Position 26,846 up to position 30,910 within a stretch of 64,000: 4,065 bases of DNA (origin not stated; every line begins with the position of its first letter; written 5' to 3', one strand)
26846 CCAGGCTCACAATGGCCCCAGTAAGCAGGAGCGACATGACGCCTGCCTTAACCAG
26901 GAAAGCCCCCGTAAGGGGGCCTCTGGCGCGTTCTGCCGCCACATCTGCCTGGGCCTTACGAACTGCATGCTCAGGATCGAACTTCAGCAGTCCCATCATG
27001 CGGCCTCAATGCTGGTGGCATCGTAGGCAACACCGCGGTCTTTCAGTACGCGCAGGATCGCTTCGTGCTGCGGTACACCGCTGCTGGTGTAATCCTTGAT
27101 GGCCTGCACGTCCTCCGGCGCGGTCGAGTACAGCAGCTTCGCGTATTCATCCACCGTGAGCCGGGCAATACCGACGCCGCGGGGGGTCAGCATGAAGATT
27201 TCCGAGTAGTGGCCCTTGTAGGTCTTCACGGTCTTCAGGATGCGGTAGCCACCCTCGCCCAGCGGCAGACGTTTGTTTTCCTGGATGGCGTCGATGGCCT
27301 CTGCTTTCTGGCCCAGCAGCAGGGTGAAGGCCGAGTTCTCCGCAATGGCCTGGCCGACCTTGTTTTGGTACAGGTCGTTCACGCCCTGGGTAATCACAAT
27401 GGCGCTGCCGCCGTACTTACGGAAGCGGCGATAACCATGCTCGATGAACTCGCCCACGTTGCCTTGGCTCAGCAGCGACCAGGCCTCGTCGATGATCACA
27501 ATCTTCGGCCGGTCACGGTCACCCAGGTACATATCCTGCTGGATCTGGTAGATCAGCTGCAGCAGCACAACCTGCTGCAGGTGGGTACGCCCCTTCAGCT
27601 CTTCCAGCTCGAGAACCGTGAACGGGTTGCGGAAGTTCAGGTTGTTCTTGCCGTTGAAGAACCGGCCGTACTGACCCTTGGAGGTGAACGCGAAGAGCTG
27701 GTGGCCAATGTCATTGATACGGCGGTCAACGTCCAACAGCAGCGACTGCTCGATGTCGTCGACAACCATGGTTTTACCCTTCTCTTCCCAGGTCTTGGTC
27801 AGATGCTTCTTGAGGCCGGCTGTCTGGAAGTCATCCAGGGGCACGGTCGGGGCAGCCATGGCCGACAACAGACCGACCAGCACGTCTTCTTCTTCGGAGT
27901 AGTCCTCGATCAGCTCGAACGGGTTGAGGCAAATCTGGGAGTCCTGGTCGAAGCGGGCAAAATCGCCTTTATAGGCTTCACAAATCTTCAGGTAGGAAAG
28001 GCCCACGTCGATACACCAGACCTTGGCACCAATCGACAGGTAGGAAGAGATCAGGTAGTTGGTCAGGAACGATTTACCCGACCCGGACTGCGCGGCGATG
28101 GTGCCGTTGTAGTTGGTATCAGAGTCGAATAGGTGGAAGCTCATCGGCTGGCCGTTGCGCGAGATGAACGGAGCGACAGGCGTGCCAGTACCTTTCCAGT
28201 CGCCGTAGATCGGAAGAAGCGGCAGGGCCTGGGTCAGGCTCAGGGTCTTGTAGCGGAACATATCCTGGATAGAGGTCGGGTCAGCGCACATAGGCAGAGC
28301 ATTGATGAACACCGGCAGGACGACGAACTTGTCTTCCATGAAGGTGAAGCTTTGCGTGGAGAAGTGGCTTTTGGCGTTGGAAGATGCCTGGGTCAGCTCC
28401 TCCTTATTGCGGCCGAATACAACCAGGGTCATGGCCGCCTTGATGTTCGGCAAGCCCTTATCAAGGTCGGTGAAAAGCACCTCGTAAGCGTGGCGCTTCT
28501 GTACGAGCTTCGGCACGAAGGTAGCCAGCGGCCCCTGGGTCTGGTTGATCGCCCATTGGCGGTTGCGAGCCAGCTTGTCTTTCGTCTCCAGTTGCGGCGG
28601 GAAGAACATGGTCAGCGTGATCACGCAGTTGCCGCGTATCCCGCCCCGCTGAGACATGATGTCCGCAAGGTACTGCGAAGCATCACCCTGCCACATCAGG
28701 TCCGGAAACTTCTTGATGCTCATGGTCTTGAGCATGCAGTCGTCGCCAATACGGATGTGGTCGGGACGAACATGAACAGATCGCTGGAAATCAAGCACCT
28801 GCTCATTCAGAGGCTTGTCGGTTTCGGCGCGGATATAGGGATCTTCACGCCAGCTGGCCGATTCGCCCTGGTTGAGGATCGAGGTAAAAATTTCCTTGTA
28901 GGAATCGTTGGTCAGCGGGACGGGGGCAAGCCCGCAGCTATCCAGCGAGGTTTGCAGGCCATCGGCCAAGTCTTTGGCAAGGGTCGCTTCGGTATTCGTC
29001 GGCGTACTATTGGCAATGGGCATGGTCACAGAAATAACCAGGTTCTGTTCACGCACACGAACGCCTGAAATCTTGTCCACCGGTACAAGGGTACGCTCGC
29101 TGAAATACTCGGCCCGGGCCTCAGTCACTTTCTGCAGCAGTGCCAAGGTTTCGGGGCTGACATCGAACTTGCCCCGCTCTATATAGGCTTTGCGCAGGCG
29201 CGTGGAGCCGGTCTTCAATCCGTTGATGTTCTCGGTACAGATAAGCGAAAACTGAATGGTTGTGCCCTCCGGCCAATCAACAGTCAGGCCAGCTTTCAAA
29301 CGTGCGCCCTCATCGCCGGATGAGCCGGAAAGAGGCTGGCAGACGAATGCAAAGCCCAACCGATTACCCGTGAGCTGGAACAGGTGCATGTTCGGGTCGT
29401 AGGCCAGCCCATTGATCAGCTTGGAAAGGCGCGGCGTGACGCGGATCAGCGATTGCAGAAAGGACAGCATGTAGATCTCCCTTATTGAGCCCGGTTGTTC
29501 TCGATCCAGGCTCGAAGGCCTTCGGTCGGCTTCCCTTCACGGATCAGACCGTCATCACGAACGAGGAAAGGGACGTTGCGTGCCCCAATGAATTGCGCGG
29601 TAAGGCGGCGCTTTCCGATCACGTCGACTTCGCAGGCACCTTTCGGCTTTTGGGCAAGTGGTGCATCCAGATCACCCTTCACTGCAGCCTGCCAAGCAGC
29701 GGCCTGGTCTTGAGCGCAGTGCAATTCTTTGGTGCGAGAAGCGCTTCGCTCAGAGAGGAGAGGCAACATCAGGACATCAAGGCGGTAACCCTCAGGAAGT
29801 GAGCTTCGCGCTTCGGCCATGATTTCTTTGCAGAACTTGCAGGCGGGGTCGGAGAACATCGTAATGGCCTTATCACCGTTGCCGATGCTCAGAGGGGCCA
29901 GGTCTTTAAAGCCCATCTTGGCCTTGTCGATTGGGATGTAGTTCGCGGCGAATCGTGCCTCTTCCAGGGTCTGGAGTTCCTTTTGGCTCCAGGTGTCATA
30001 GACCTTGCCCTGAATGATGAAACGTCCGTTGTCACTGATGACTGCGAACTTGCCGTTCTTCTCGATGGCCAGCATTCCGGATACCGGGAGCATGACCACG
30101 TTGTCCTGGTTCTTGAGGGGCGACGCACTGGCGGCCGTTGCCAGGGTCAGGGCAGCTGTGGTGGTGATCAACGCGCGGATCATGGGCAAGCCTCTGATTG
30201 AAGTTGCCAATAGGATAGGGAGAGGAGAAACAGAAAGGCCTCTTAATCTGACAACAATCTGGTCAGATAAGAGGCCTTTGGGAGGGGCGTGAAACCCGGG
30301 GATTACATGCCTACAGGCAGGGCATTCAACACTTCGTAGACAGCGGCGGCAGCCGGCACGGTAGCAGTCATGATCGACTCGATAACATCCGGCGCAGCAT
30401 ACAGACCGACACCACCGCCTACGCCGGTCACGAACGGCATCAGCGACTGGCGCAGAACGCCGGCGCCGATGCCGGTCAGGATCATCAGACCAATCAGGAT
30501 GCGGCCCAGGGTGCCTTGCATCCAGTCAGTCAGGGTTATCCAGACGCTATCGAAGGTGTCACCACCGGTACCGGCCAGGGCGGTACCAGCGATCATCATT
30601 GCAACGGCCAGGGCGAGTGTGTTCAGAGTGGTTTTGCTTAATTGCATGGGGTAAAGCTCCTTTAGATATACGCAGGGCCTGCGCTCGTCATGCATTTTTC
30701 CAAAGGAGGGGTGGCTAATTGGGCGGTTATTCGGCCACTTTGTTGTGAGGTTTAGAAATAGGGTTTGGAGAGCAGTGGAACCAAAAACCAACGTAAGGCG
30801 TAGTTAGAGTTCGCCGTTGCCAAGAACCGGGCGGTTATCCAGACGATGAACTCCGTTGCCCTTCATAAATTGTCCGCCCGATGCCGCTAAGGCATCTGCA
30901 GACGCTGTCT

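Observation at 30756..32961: Transposase-less Tn3-family cassette inserted between a terminator and the pilin promoter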

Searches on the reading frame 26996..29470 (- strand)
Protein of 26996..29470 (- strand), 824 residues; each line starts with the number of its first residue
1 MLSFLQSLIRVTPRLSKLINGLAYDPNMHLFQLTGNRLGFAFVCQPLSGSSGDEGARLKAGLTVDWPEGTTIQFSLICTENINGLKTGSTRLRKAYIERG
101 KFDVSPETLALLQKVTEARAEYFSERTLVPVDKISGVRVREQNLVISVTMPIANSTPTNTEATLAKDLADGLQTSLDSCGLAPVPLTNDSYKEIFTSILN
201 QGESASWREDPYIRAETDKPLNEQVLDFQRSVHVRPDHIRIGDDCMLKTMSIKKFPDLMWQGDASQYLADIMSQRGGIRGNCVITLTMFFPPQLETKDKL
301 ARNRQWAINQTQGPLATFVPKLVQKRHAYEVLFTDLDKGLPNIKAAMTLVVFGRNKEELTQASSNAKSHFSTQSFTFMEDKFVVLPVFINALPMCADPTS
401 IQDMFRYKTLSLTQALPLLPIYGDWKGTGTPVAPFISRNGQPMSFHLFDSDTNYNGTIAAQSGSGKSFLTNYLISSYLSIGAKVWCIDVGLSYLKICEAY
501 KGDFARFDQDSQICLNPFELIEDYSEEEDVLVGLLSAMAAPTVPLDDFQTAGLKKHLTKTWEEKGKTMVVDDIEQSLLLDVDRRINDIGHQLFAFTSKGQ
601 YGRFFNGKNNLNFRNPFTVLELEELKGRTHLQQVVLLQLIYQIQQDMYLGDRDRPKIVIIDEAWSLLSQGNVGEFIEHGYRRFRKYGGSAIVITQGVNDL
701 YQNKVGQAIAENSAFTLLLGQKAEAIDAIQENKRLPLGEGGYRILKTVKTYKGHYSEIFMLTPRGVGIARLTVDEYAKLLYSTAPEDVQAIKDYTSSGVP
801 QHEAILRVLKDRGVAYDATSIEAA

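Call 50: search_protein_families(library=pfam, proteins=[window:26996-29470:-], max_evalue=0.01)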
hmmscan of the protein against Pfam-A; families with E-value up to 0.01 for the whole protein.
window:26996-29470:- (824 aa): 5 families
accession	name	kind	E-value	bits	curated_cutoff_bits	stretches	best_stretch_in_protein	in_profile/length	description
PF11130.14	TraC_F_IV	-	5.3e-78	263.1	28.1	1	15-395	1-374/375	TraC protein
PF19044.6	P-loop_TraG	-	6.8e-38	130.8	25.8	2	582-807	178-408/413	TraG P-loop domain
PF12846.13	AAA_10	-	1.3e-11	44.6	27.5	1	452-716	20-302/362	AAA-like domain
PF13401.12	AAA_22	-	0.00031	21.5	27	0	452-577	4-96/130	AAA domain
PF01935.23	DUF87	-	0.0038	17.8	23.2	0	458-520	28-92/220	Helicase HerA, central domain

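Call 51: search_protein_families(library=ncbifam, proteins=[window:26996-29470:-], max_evalue=0.01)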
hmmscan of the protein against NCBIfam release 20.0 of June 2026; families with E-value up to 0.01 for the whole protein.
window:26996-29470:- (824 aa): 14 families
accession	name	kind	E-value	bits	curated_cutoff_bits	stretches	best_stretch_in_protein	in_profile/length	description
TIGR02746.1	TraC-F-type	equivalog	3.7e-182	607.2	567.05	1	23-810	6-798/800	type IV secretion system protein TraC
NF010278.0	PRK13721.1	subfamily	3.4e-72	243.6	1177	1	13-808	38-849/874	type IV secretion system protein TraC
TIGR00929.1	VirB4_CagE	subfamily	4e-43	147.7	643.1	1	346-751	326-730/792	VirB4 family type IV secretion/conjugal transfer ATPase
NF045975.1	VirB4_plasma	equivalog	5.1e-33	113.8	590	2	593-731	691-842/894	Mbov_0397 family ICE element conjugal transfer ATPase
NF045971.1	conju_CD1110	equivalog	5.5e-29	101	325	1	321-732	287-704/752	VirB4-like conjugal transfer ATPase, CD1110 family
TIGR03783.1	Bac_Flav_CT_G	subfamily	7.5e-24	83.6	261.55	2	585-730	596-744/829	TraG family conjugative transposon ATPase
TIGR03744.1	traC_PFL_4706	equivalog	1.7e-18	66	520.6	1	281-498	305-520/892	conjugative transfer ATPase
NF010447.0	PRK13873.1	equivalog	7.5e-17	60.5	1020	1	347-819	334-799/815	conjugal transfer protein TrbE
NF010466.0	PRK13891.1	subfamily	4.2e-09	34.9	1322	1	457-794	492-825/852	conjugal transfer protein TrbE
NF010473.0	PRK13898.1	equivalog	1.2e-07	30.2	1050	1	432-728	427-716/801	type IV secretion system ATPase VirB4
NF010404.0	PRK13830.1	subfamily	2e-06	25.9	810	1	418-717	412-715/818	conjugal transfer protein TrbE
NF053655.1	CedD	equivalog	1.9e-05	23.5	600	1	460-696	228-459/527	DNA-translocating ATPase CedD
NF041017.1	DNA_import_CedB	equivalog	0.00018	20.3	700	1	614-702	432-521/590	DNA import protein CedB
NF052333.1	ATPase_TcpF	exception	0.00047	18.2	1100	1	632-715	659-742/813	conjugal transfer ATPase TcpF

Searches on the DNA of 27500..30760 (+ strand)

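Call 70: search_dna_similar(query=window:27500-30760:+, collection=plasmids, mode=distant, max_rows=15)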
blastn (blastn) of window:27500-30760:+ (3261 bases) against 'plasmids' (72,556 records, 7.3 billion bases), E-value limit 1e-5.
Records with a match: 1061; places in all: 1080; records where one place covers at least 80% of the query: 24.
Best place of each record, by identity: 60-80% 1061.
By first word of the organism name: Klebsiella 314; Escherichia 163; Citrobacter 123; Salmonella 120; Providencia 82; Enterobacter 47; Pseudomonas 39; Vibrio 30; Proteus 27; Aeromonas 22; and 35 more.
By predicted mobility (MOB-suite, as given by PLSDB): conjugative 957; mobilizable 74; non-mobilizable 30.
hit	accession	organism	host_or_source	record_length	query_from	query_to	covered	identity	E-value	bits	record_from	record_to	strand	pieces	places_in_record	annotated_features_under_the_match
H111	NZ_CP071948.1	Pseudomonas aeruginosa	Homo sapiens,whole organism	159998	4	3256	100%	75.7%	0e+0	2277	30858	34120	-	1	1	traC: type IV secretion system protein TraC | DsbC family protein | traA: TraA family conjugative transfer protein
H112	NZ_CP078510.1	Stutzerimonas stutzeri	mixed culture,marine sludge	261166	4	3256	100%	75.6%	0e+0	2263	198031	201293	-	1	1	traC: type IV secretion system protein TraC | DsbC family protein | traA: TraA family conjugative transfer protein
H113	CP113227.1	Pseudomonadaceae bacterium T75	Pig,fecal sample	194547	4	3256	100%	75.6%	0e+0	2263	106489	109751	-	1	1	traC: type IV secretion system protein TraC | DsbC family protein | traA: TraA family conjugative transfer protein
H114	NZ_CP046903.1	Stutzerimonas stutzeri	cell culture,particulate matter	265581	4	3256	100%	75.6%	0e+0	2263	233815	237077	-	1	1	traC: type IV secretion system protein TraC | DsbC family protein | traA: TraA family conjugative transfer protein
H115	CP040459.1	Stutzerimonas degradans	single cell,anaerobic environments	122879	2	3254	100%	75.0%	0e+0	2137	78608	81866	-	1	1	traC: type IV secretion system protein TraC | DsbC family protein | hypothetical protein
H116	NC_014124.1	Pseudomonas putida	-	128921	1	3201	98%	71.1%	0e+0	1540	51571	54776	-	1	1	traC: type IV secretion system protein TraC | DsbC family protein | traA: TraA family conjugative transfer protein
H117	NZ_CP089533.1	Pseudomonas veronii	single cell,former landfill site for ...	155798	1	3201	98%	71.1%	0e+0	1540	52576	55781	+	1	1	traC: type IV secretion system protein TraC | DsbC family protein | traA: TraA family conjugative transfer protein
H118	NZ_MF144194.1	Pseudomonas aeruginosa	-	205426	1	3201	98%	71.1%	0e+0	1540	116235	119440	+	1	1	traC: type IV secretion system protein TraC | DsbC family protein | traA: TraA family conjugative transfer protein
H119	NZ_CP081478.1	Pseudomonas aeruginosa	Homo sapiens,burn wound,burn wound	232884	1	3201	98%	70.7%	0e+0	1473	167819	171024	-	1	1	traC: type IV secretion system protein TraC | DsbC family protein | traA: TraA family conjugative transfer protein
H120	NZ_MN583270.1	Pseudomonas aeruginosa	-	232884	1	3201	98%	70.7%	0e+0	1473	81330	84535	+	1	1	traC: type IV secretion system protein TraC | DsbC family protein | traA: TraA family conjugative transfer protein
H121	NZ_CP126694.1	Pseudomonas sp. P105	Roots of Beta vulgaris, variety ...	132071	2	3201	98%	70.5%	0e+0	1470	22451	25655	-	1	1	traC: type IV secretion system protein TraC | DsbC family protein | traA: TraA family conjugative transfer protein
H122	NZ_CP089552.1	Pseudomonas sp. 7-41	cell culture,soil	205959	2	3201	98%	70.0%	0e+0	1397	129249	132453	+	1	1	traC: type IV secretion system protein TraC | DsbC family protein | traA: TraA family conjugative transfer protein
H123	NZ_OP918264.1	Pseudomonas fluorescens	-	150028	2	3201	98%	70.0%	0e+0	1397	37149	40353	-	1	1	traC: type IV secretion system protein TraC | DsbC family protein | traA: TraA family conjugative transfer protein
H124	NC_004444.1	Pseudomonas resinovorans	-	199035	2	3201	98%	69.8%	0e+0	1370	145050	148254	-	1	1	traC: type IV secretion system protein TraC | DsbC family protein | traA: TraA family conjugative transfer protein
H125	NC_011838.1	Pseudomonas putida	-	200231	2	3201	98%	69.8%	0e+0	1370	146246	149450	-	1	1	traC: type IV secretion system protein TraC | DsbC family protein | traA: TraA family conjugative transfer protein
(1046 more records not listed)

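Call 72: get_annotated_region(hit=H111, flank=7000)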
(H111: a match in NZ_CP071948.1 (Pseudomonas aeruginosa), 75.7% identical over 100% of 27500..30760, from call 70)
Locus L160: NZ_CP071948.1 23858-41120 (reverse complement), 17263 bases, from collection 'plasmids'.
description: Pseudomonas aeruginosa strain 2020HL-00861 plasmid pPae-WC20-001-01, complete sequence
organism: Pseudomonas aeruginosa (NCBI taxid 287)
taxonomy: Bacteria; Pseudomonadota; Gammaproteobacteria; Pseudomonadales; Pseudomonadaceae; Pseudomonas; Pseudomonas aeruginosa
host: -; source: Homo sapiens,whole organism; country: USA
typing (MOB-suite, as given by PLSDB): mobilizable; replicon rep_cluster_1516; relaxase MOBH
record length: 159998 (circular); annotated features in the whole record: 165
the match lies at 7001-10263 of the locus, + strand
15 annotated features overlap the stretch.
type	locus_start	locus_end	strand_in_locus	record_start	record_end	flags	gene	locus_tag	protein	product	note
CDS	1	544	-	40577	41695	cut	-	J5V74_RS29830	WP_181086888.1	toprim domain-containing protein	-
CDS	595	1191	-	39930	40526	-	-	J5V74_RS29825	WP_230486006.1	DNA primase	-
CDS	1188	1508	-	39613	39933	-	-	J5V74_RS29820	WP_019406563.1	hypothetical protein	-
CDS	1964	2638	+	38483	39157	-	-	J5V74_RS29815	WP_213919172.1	hypothetical protein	-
CDS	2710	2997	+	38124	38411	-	-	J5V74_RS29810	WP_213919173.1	hypothetical protein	-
CDS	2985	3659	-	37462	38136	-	-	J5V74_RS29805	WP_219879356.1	nuclease-related domain-containing protein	-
CDS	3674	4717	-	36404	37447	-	-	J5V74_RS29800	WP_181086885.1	TraU family protein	-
CDS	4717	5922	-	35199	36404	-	-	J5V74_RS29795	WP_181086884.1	TrbC family F-type conjugative pilus assembly protein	-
CDS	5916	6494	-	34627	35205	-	-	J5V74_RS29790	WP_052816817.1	S26 family signal peptidase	-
CDS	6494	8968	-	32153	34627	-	traC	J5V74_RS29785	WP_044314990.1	type IV secretion system protein TraC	-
CDS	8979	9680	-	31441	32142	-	-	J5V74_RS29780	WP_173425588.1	DsbC family protein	-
CDS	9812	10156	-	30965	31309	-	traA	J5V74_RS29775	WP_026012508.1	TraA family conjugative transfer protein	-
CDS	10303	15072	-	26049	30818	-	-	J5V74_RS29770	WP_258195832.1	cadherin-like domain-containing protein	-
CDS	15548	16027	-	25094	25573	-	traV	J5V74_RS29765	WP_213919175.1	type IV conjugative transfer system lipoprotein TraV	-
CDS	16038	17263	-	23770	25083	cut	-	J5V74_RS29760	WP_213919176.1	TrbI/VirB10 family protein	-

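Call 73: get_annotated_region(hit=H115, flank=3000)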
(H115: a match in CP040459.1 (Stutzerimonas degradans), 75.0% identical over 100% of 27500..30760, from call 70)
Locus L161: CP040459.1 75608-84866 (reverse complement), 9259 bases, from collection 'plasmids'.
description: Stutzerimonas degradans strain PheN2 plasmid unnamed, complete sequence
organism: Stutzerimonas degradans (NCBI taxid 2968968)
taxonomy: Bacteria; Pseudomonadota; Gammaproteobacteria; Pseudomonadales; Pseudomonadaceae; Stutzerimonas; Stutzerimonas degradans
host: -; source: single cell,anaerobic environments; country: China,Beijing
typing (MOB-suite, as given by PLSDB): mobilizable; relaxase MOBH
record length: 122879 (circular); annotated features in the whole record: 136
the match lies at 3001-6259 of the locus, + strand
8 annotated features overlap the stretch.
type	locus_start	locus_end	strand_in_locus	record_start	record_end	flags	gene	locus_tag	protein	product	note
CDS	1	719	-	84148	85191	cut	-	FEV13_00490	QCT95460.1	traU family protein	-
CDS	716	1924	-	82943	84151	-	-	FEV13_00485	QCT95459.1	conjugal transfer protein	-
CDS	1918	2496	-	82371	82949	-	-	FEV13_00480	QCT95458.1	pilus assembly protein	-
CDS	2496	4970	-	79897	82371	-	traC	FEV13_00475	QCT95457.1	type IV secretion system protein TraC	-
CDS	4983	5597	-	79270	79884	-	-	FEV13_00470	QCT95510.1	DsbC family protein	-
CDS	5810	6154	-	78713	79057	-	-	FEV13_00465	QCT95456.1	hypothetical protein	-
CDS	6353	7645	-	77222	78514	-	ltrA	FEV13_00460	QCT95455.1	group II intron reverse transcriptase/maturase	-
CDS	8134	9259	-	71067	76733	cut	-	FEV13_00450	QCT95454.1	tandem-95 repeat protein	-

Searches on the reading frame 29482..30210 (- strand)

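Call 50: search_protein_families(library=pfam, proteins=[window:29482-30210:-], max_evalue=0.01)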
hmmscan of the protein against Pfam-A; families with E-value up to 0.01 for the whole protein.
window:29482-30210:- (242 aa): 2 families
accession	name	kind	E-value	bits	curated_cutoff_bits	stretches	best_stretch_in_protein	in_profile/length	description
PF13098.12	Thioredoxin_2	-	7.1e-07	30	27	1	110-222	3-85/104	Thioredoxin-like domain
PF10411.14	DsbC_N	-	0.00056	19.9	25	1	36-79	24-68/70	Disulfide bond isomerase protein N-terminal domain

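Call 51: search_protein_families(library=ncbifam, proteins=[window:29482-30210:-], max_evalue=0.01)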
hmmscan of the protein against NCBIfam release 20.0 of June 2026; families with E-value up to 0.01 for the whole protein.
window:29482-30210:- (242 aa): 3 families
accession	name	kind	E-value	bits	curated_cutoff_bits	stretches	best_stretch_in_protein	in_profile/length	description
NF008129.0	PRK10877.1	equivalog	9.8e-12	44.6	215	1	35-238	37-229/237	bifunctional protein-disulfide isomerase/oxidoreductase DsbC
NF008657.0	PRK11657.1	equivalog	4.2e-09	36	124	1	58-185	63-191/251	thiol:disulfide interchange protein DsbG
NF052402.1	ThlOxiredEpsilon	equivalog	0.0015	18.2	370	1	78-157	95-170/236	bifunctional thiol oxidoreductase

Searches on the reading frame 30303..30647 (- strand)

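Call 50: search_protein_families(library=pfam, proteins=[window:30303-30647:-], max_evalue=0.01)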
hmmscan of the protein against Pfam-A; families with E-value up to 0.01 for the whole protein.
window:30303-30647:- (114 aa): 1 family
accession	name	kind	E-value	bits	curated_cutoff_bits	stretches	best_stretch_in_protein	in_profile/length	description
PF04956.18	TrbC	-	2.7e-07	31.1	27.9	1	3-90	8-96/98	TrbC/VIRB2 pilin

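Call 51: search_protein_families(library=ncbifam, proteins=[window:30303-30647:-], max_evalue=0.01)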
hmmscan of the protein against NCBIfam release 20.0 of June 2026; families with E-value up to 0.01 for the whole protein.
window:30303-30647:- (114 aa): 1 family
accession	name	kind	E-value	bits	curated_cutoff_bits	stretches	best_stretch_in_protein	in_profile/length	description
NF041281.1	TraA_gammapb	subfamily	7.8e-32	109.2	50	1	23-97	1-75/75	TraA family conjugative transfer protein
